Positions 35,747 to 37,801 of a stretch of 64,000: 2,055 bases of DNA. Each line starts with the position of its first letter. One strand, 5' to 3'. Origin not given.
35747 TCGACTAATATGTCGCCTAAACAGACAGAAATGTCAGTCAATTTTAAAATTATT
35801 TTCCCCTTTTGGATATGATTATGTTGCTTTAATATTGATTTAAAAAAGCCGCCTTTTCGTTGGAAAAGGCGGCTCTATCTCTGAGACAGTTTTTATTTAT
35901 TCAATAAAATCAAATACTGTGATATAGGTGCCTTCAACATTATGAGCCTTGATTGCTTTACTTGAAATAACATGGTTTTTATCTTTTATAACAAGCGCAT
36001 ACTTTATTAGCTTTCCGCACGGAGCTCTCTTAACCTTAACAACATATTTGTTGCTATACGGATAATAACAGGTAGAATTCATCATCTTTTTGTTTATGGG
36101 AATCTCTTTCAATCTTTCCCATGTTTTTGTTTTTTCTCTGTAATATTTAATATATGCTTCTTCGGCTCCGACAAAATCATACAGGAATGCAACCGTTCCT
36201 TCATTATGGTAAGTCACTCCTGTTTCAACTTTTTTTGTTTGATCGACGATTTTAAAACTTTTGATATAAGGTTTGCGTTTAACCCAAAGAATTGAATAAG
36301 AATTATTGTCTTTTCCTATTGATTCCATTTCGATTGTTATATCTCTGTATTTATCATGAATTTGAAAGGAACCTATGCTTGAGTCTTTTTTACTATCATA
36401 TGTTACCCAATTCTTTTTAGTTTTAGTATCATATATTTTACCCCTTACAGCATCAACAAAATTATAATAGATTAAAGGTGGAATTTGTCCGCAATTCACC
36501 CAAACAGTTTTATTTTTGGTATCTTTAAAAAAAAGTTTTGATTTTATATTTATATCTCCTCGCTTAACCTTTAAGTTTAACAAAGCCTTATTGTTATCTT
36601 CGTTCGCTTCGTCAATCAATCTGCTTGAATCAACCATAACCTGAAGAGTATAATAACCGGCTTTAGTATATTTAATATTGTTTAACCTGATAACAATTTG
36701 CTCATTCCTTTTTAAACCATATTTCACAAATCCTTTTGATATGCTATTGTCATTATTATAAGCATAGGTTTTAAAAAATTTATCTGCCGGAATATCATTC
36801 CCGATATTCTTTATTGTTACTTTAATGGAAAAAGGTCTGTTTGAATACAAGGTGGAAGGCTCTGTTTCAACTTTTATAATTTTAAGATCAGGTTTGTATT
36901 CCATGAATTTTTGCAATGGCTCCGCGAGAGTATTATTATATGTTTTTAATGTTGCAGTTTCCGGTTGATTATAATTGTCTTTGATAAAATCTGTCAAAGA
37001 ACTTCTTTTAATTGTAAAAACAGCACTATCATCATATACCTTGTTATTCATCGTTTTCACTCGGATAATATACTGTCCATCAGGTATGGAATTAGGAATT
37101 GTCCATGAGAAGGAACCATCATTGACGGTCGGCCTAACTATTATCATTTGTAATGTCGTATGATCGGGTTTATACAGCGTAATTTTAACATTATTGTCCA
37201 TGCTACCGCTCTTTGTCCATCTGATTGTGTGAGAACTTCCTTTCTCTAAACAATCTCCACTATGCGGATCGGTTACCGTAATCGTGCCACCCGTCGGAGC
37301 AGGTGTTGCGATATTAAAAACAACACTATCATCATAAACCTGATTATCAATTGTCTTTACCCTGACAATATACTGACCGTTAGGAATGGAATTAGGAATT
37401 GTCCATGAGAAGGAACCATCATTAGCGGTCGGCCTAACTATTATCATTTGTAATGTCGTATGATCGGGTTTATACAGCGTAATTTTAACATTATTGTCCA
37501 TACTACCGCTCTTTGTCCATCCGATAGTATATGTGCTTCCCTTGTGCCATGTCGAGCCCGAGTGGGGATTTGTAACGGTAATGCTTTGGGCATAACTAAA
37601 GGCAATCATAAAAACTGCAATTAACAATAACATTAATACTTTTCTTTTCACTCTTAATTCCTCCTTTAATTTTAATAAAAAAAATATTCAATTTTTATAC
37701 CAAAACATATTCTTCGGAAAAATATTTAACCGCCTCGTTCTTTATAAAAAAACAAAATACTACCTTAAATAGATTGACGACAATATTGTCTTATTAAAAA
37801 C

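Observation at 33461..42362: Long nucleotide-identical blocks between family members, including promoter and terminator, indicate cassette duplication and ongoing gene conversion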

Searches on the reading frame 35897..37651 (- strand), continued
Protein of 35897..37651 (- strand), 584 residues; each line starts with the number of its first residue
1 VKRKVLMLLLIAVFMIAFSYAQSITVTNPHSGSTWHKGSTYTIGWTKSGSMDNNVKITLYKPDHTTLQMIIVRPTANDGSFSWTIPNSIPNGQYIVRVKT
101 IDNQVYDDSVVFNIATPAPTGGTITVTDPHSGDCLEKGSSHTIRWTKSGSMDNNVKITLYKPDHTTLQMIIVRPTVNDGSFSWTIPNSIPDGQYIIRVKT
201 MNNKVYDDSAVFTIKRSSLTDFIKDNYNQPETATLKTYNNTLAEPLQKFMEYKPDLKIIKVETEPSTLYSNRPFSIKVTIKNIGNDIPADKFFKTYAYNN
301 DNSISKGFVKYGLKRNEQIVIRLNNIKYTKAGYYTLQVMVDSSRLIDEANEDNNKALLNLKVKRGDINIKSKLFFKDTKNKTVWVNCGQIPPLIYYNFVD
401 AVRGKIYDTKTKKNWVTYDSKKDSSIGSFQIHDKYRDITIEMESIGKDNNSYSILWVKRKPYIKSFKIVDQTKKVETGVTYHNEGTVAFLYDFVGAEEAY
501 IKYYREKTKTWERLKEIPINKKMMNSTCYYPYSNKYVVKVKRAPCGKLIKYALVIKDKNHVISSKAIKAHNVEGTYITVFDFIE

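Call 59: fold_search(model_id=the predicted structure, library=pdb)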
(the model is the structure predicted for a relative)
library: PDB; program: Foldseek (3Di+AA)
matches with E <= 10: 1995; with E <= 0.001: 915
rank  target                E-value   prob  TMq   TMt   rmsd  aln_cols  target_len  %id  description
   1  4yfd_A                8.5e-12  1.00  0.16  0.16  23.6       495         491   10  Crystal structure PTP delta Ig1-Fn2 in complex with IL-1RAcP (released 2015-05-06)
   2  6ehg_A                1.3e-11  1.00  0.25  0.21  27.6       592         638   10  complement component C3b in complex with a nanobody (released 2018-02-14)
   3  7s64_A                1.7e-11  1.00  0.24  0.11  22.2       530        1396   10  Intermediate-form oocyte/egg Alpha-2-Macroglobulin (A2Moo) tetramer (released 2022-01-05)
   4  7qiv_A                3.0e-11  1.00  0.25  0.22  27.4       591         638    9  Structure of human C3b in complex with the EWE nanobody (released 2022-02-16)
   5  8a0y_A                3.3e-11  1.00  0.20  0.19  19.8       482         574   12  Crystal structure of mouse contactin 2 immunoglobulin domains (released 2023-11-01)
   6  6rur_A                3.9e-11  1.00  0.16  0.13  24.6       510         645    9  Structure of the SCIN stabilized C3bBb convertase bound to properdin (released 2019-08-21)
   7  9u61_C                4.4e-11  1.00  0.27  0.23  22.7       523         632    9  CP/MBL pathways C3 convertase C4b2a and C3 complex (released 2026-01-14)
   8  2qki_D                7.2e-11  1.00  0.15  0.12  25.0       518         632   10  Human C3c in complex with the inhibitor compstatin (released 2007-08-14)
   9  8cem_F                7.6e-11  1.00  0.27  0.23  29.9       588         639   11  Structure of bovine native C3, re-refinement (released 2023-04-05)
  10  4yfg_A                7.6e-11  1.00  0.20  0.20  19.0       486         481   10  Crystal structure of PTP delta meA3/meB minus variant Ig1-Fn1 (released 2015-05-06)
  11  3t4a_A                8.4e-11  1.00  0.27  0.23  21.7       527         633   11  Structure of a truncated form of Staphylococcal Complement Inhibitor B bound to human C3c at 3.4 Angstrom resolution (released 2011-11-23)
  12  2wii_A                1.1e-10  1.00  0.27  0.22  24.0       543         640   11  Complement C3b in complex with factor H domains 1-4 (released 2009-06-09)
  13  8uin_G                1.5e-10  1.00  0.16  0.13  26.0       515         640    9  Structure of the C3bBb-albicin complex (released 2024-05-08)
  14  9qk2_F                1.6e-10  1.00  0.27  0.23  22.7       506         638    8  Structure of the Complement classical and lectin pathway C3 convertase in complex with substrate C3 (released 2025-12-24)
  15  4y61_A                1.7e-10  1.00  0.14  0.18  27.1       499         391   10  Crystal structure of the complex between Slitrk2 LRR1 and PTP delta Ig1-Fn1 (released 2015-06-03)
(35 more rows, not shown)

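Call 61: find_encoding_contigs(protein=P0029, flank=10000, max_places=2)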
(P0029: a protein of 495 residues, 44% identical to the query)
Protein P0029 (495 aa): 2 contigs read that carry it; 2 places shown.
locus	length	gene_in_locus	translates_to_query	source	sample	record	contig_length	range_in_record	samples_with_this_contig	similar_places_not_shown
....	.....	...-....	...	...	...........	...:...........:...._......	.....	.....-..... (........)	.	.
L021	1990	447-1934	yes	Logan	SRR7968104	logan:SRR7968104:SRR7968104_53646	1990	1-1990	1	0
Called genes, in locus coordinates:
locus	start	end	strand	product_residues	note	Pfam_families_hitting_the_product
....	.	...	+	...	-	?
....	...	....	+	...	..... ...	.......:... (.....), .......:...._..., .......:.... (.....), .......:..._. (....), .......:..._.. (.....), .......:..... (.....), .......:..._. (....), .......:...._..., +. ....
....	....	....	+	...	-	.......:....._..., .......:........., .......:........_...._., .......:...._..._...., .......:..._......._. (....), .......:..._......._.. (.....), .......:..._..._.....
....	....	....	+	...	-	-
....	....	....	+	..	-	-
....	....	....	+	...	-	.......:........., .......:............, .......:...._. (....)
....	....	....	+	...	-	-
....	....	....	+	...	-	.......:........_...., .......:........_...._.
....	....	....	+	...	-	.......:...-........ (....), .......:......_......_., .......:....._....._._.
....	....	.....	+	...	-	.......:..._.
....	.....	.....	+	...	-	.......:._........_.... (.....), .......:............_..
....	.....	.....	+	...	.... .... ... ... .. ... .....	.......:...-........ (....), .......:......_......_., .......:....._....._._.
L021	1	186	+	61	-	?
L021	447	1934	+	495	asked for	PF03443:AA9 (faint), PF10342:Kre9_KNH, PF14610:Psg1 (faint), PF17957:Big_7 (weak), PF19077:Big_13 (faint), PF20009:GEVED (faint), PF17957:Big_7 (weak), PF10342:Kre9_KNH, +1 more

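Call 62: find_encoding_contigs(protein=P0031, flank=10000, max_places=2)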
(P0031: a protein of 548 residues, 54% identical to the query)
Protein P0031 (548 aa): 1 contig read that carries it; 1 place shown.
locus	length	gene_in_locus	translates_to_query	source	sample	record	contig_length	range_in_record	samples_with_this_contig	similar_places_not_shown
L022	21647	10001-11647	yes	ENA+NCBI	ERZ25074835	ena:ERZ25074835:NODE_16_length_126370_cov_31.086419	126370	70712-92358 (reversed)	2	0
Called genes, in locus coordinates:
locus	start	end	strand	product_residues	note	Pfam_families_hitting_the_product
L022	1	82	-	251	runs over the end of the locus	PF01145:Band_7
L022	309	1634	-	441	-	PF25145:NfeD1b_N, PF24961:NfeD_membrane, PF01957:NfeD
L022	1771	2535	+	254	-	PF00106:adh_short, PF13561:adh_short_C2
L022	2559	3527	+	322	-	PF00291:PALP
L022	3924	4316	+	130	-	PF00072:Response_reg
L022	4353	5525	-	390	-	PF00291:PALP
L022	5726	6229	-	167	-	-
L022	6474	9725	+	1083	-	-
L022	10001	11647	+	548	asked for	PF13860:FlgD_ig (faint), PF01835:MG2 (faint), PF07705:CARDB (faint), PF10342:Kre9_KNH, PF14734:DUF4469 (faint), PF17957:Big_7 (faint), PF18986:DUF5719 (faint), PF10342:Kre9_KNH, +3 more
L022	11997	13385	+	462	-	PF00072:Response_reg, PF00158:Sigma54_activat, PF14532:Sigma54_activ_2, PF07728:AAA_5 (faint), PF25601:AAA_lid_14, PF02954:HTH_8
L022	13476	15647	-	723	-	PF01432:Peptidase_M3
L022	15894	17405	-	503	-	PF04389:Peptidase_M28, PF01546:Peptidase_M20 (weak)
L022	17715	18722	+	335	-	-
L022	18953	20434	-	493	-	PF00989:PAS, PF13426:PAS_9 (weak), PF02518:HATPase_c, PF00072:Response_reg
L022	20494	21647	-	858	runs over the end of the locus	PF23748:Beta-prop_LRRK2 (faint), PF08450:SGL (faint), PF07494:Reg_prop (weak), PF23775:Beta-prop_RIG_2nd (faint), PF07495:Y_Y_Y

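Call 79: find_encoding_contigs(protein=P0022, flank=10000, max_places=4)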
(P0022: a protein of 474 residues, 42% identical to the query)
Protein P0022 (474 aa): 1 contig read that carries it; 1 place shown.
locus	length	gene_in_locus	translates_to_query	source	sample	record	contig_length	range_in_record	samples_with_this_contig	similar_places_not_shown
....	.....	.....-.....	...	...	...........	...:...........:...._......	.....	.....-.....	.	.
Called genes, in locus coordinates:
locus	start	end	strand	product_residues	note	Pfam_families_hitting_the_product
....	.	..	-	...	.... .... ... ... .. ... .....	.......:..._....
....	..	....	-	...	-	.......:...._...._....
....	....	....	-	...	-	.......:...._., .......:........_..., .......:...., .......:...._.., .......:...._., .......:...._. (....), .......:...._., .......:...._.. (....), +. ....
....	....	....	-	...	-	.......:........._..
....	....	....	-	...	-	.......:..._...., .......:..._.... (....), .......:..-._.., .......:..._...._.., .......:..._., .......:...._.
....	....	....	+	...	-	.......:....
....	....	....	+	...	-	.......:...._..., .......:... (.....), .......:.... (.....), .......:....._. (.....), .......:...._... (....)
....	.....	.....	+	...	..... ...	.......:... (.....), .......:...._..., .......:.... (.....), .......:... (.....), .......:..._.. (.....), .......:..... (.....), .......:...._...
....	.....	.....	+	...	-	-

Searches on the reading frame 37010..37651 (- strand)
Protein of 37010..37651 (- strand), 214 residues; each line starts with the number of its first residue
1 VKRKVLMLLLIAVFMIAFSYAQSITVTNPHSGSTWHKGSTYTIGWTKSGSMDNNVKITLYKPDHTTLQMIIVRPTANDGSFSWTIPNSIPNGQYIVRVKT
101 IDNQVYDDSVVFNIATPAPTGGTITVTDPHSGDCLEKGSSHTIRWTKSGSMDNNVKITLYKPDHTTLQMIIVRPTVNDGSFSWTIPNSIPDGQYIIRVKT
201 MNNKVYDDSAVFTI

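Call 78: find_related_loci(query=A3, collection=metagenome_contigs, flank=10000)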
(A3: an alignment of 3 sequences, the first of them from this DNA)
Query A3 (214 aa) in metagenome_contigs; peptide patterns used: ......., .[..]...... (x = any residue, [..] = any of these).
291 stretches matched a pattern, but none encodes a relative of the query by tblastn (E <= 1e-3).
